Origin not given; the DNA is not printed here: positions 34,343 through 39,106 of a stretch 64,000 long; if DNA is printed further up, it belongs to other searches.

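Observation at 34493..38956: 1487-aa intronless surface protein: huge glycosylated ectodomain anchored by a C-terminal multi-TM module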

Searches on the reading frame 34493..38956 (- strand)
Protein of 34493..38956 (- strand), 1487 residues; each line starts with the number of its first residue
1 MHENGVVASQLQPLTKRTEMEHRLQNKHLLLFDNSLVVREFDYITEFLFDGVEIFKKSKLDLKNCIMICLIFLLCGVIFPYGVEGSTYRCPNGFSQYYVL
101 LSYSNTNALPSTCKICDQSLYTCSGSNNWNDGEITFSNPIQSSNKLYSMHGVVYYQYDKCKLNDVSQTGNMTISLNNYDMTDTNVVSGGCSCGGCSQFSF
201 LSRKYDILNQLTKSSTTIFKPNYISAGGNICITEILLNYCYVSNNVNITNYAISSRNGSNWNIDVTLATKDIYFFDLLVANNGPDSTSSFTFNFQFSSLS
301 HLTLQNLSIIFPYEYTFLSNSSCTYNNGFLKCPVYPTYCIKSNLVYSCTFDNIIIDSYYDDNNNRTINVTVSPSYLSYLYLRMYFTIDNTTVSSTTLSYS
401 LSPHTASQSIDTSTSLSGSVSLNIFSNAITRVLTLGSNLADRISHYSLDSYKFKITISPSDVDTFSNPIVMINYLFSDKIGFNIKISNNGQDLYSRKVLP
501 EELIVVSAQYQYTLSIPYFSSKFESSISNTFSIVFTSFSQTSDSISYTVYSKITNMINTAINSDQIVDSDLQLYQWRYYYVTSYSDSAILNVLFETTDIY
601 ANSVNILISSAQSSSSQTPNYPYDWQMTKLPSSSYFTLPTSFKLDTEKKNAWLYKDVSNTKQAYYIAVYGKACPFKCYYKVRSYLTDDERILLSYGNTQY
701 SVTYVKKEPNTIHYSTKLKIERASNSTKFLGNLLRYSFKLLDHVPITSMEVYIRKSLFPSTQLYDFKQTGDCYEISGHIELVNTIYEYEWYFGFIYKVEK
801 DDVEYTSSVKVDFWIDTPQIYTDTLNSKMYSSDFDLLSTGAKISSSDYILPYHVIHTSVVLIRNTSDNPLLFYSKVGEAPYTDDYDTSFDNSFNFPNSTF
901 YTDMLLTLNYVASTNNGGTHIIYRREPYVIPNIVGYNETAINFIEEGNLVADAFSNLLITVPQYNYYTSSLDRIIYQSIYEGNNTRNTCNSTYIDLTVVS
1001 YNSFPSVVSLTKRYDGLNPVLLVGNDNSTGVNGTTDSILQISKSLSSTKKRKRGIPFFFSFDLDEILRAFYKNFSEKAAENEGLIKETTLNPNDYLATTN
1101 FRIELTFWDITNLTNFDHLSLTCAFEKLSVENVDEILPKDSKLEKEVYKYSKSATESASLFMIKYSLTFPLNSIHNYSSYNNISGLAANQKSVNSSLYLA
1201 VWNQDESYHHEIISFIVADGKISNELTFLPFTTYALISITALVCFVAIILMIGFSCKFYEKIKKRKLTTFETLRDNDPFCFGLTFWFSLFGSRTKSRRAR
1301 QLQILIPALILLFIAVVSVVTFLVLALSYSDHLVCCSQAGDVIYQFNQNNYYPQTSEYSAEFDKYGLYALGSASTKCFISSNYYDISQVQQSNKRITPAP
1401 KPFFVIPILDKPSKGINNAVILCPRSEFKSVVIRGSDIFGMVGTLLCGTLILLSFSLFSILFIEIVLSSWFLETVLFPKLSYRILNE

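Call 3: search_protein_families(library=pfam, proteins=[window:34493-38956:-], max_evalue=1)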
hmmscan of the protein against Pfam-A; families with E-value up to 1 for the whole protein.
window:34493-38956:- (1487 aa): 0 families

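Call 4: search_solved_structures(query=window:34493-38956:-, max_evalue=1)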
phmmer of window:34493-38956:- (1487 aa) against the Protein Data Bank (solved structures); distinct sequences matched with E-value up to 1: 0.

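Call 5: find_homologous_proteins(query=window:34493-38956:-, max_evalue=0.001)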
Query window:34493-38956:- (1487 aa): 1 proteins with E <= 0.001 among 8000 candidates.
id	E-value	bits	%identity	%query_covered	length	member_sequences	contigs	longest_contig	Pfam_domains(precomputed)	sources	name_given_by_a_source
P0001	0.0e+0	3333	100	100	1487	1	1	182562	-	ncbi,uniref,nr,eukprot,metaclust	ncbi:predicted protein [Naegleria gruberi]|uniref:Predicted protein n=1 Tax=Naegleria gruberi TaxID=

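Call 8: list_cluster_members(proteins=[P0001])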
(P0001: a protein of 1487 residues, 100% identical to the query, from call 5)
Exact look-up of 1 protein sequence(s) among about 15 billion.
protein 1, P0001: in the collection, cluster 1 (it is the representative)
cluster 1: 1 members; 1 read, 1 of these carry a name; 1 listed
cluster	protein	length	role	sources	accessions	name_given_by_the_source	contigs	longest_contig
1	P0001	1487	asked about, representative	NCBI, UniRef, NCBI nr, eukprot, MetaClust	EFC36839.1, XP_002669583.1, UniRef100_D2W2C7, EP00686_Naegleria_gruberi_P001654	predicted protein [Naegleria gruberi] | Predicted protein n=1 Tax=Naegleria gruberi TaxID=5762 RepID=D2W2C7_NAEGR | uncharacterized protein NAEGRDRAFT_82127 [Naegleria gruberi]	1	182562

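Call 25: search_protein_representatives(protein=window:34493-38092:-)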
Query: 1199 residues. Proteins with E-value up to 0.001 (for the whole library): 10; up to 1e-10: 8; up to 1e-30: 6. The best 10 are listed.
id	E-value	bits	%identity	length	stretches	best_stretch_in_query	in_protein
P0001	0.0e+00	2656.9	100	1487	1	1-1199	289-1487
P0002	0.0e+00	1158.7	52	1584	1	4-1199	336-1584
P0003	3.7e-90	319.7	32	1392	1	76-1199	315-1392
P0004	3.4e-66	240.3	30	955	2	804-1199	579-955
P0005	1.2e-44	169.0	37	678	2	766-1057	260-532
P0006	2.4e-33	131.5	34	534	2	871-1199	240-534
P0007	2.3e-27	111.7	38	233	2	937-1058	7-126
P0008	8.0e-12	60.3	37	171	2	1127-1194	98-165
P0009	2.0e-08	49.0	29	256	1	272-480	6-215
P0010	8.9e-07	43.6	33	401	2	810-985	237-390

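Call 26: list_cluster_members(proteins=[P0002, P0003, P0004, P0005, P0006, P0007, P0008, P0009, P0010])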
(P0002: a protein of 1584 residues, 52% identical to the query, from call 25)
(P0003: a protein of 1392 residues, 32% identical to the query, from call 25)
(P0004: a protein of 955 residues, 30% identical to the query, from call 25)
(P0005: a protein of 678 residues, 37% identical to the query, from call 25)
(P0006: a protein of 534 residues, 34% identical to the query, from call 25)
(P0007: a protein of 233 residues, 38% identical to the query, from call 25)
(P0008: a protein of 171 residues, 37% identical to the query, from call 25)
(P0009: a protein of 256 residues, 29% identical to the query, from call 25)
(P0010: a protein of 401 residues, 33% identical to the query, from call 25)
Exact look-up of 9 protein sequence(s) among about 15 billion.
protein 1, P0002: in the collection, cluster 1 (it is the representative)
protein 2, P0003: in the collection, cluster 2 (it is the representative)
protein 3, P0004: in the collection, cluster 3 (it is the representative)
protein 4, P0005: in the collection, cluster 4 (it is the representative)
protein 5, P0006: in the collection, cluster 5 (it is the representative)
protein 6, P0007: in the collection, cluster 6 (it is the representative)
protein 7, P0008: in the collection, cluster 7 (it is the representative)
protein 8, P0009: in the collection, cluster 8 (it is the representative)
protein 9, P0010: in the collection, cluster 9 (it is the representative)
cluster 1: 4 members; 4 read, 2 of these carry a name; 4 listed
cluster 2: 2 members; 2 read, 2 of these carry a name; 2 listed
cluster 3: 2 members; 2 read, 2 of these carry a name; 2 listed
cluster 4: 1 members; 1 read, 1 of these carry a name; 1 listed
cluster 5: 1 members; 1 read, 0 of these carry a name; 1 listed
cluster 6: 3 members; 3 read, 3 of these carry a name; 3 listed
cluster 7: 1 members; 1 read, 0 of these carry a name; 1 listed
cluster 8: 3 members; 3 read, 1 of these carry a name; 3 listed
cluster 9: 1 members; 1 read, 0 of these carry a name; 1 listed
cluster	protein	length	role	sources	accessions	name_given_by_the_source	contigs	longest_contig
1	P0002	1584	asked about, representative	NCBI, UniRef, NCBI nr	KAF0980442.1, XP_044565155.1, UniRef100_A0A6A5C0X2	hypothetical protein FDP41_013656 [Naegleria fowleri] | Uncharacterized protein n=1 Tax=Naegleria fowleri TaxID=5763 RepID=A0A6A5C0X2_NAEFO | uncharacterized protein FDP41_013656 [Naegleria fowleri]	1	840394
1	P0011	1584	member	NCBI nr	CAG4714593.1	unnamed protein product [Naegleria fowleri]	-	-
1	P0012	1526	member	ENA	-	-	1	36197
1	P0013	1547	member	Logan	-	-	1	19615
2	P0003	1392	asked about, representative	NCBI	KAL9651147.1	hypothetical protein ABK040_002864 [Willaertia magna]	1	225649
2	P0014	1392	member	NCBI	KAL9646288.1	hypothetical protein ABK040_009975 [Willaertia magna]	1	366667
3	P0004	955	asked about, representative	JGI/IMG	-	uncharacterized membrane protein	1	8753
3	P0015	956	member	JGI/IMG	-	uncharacterized membrane protein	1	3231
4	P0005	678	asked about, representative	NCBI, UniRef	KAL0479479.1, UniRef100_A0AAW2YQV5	hypothetical protein AKO1_007649 [Acrasis kona] | Uncharacterized protein n=1 Tax=Acrasis kona TaxID=1008807 RepID=A0AAW2YQV5_9EUKA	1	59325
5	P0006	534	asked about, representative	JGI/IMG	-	-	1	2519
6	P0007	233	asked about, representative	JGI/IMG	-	uncharacterized membrane protein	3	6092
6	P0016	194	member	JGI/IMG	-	hypothetical protein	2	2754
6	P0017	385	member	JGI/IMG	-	hypothetical protein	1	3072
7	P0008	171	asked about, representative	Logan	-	-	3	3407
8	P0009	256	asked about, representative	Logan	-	-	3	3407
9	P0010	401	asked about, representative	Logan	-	-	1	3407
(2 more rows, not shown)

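Call 33: search_protein_families(library=pfam, alignment_id=A1, max_evalue=1)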
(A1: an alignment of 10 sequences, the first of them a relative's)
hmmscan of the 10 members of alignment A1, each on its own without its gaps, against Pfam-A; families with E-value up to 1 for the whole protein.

A. member 1, P0001 (1487 aa): 0 families

B. families by the number of members that match (of 10 scanned): 5 families
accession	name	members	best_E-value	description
PF23093.1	GBD_Tenm3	1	0.001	Teneurin-3-like, galactose-binding domain-like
PF15706.10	TMEM132_C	1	0.19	TMEM132 C-terminal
PF20664.2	DUF6814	1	0.23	Family of unknown function (DUF6814)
PF10003.15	DUF2244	1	0.26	Integral membrane protein (DUF2244)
PF06645.18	SPC12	1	0.48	Microsomal signal peptidase 12 kDa subunit (SPC12)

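Call 40: find_encoding_contigs(protein=P0007, flank=5000, max_places=4)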
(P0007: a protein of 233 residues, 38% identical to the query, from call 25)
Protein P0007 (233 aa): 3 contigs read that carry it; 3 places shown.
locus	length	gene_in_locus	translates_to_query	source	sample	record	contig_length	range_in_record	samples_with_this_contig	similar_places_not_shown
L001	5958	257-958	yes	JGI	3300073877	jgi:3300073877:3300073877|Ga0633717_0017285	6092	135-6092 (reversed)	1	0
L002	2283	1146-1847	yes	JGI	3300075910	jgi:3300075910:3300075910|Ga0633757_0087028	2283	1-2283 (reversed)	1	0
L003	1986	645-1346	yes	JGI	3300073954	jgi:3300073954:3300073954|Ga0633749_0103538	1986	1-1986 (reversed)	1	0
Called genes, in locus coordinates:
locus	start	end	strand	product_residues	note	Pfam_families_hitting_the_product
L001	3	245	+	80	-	?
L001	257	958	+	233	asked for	-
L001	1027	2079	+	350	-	PF04571:Lipin_N, PF08235:LNS2, PF09949:APP1_cat (weak), PF24694:LNS2_PITM1-3 (weak)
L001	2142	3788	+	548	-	-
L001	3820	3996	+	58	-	-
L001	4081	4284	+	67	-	-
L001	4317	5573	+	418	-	-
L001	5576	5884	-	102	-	-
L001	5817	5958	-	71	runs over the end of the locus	-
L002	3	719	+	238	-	?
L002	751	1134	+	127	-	-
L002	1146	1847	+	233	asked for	-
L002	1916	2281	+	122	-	?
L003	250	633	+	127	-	-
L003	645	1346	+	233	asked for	-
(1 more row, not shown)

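Call 46: search_protein_families(library=pfam, proteins=[P0002, P0003, P0004, P0005, P0006, P0009, P0010], max_evalue=1)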
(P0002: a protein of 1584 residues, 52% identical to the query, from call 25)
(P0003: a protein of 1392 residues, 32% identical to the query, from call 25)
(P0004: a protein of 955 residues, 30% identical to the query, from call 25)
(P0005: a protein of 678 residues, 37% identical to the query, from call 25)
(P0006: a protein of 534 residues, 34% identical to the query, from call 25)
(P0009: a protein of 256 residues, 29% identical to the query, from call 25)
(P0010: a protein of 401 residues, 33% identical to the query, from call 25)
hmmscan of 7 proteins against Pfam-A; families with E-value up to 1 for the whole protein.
P0002 (1584 aa): 0 families

P0003 (1392 aa): 0 families

P0004 (955 aa): 2 families
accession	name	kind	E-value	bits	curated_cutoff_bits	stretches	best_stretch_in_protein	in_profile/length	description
PF23093.1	GBD_Tenm3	-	0.001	19.3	27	1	273-313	25-65/130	Teneurin-3-like, galactose-binding domain-like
PF15706.10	TMEM132_C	-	0.19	11.9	27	1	704-739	28-63/87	TMEM132 C-terminal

P0005 (678 aa): 0 families

P0006 (534 aa): 0 families

P0009 (256 aa): 0 families

P0010 (401 aa): 0 families
